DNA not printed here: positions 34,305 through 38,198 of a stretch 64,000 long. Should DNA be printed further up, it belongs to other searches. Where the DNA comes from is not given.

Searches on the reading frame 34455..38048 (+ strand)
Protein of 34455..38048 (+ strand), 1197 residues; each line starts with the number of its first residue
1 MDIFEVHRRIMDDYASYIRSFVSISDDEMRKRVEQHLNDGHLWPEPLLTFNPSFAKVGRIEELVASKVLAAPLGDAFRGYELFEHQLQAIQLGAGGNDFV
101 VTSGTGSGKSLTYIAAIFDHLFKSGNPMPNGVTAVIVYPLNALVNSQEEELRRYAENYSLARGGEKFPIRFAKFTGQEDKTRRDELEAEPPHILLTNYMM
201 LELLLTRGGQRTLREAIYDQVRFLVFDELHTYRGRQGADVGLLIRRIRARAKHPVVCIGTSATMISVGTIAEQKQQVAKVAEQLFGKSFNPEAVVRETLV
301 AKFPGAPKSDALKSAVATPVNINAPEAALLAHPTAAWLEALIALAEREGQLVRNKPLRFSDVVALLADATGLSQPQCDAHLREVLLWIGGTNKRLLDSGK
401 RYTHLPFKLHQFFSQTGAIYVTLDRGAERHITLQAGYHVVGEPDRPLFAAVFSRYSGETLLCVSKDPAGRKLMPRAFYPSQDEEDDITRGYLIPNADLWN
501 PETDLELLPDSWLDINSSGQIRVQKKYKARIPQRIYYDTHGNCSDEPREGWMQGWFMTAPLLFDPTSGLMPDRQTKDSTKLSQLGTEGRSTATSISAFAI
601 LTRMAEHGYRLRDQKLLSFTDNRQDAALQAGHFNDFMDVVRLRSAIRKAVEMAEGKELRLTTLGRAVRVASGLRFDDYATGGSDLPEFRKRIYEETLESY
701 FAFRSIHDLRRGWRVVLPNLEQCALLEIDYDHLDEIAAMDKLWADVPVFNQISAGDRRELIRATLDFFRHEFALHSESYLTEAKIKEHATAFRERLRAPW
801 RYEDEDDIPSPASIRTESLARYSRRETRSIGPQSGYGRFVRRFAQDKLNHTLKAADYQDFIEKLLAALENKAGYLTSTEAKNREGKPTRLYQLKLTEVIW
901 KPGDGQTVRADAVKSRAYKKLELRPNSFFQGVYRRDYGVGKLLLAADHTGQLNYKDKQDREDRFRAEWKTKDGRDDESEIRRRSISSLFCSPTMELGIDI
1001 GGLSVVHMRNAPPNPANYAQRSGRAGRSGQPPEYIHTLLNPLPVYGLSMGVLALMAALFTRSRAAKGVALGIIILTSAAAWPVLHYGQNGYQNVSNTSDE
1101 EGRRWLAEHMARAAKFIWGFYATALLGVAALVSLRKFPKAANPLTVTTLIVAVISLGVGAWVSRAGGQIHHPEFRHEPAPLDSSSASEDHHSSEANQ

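Call 54: search_protein_families(library=pfam, proteins=[window:34455-38048:+], max_evalue=0.00001)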
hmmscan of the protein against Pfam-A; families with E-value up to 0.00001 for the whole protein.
window:34455-38048:+ (1197 aa): 3 families
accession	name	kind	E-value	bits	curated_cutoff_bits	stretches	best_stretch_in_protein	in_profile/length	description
PF00270.35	DEAD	-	1.1e-24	87.5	26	1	84-265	2-161/167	DEAD/DEAH box helicase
PF04851.21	ResIII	-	4e-09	37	22.5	1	83-264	5-162/164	Type III restriction enzyme, res subunit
PF00271.37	Helicase_C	-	8.2e-09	36.1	23.5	1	975-1029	56-110/110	Helicase conserved C-terminal domain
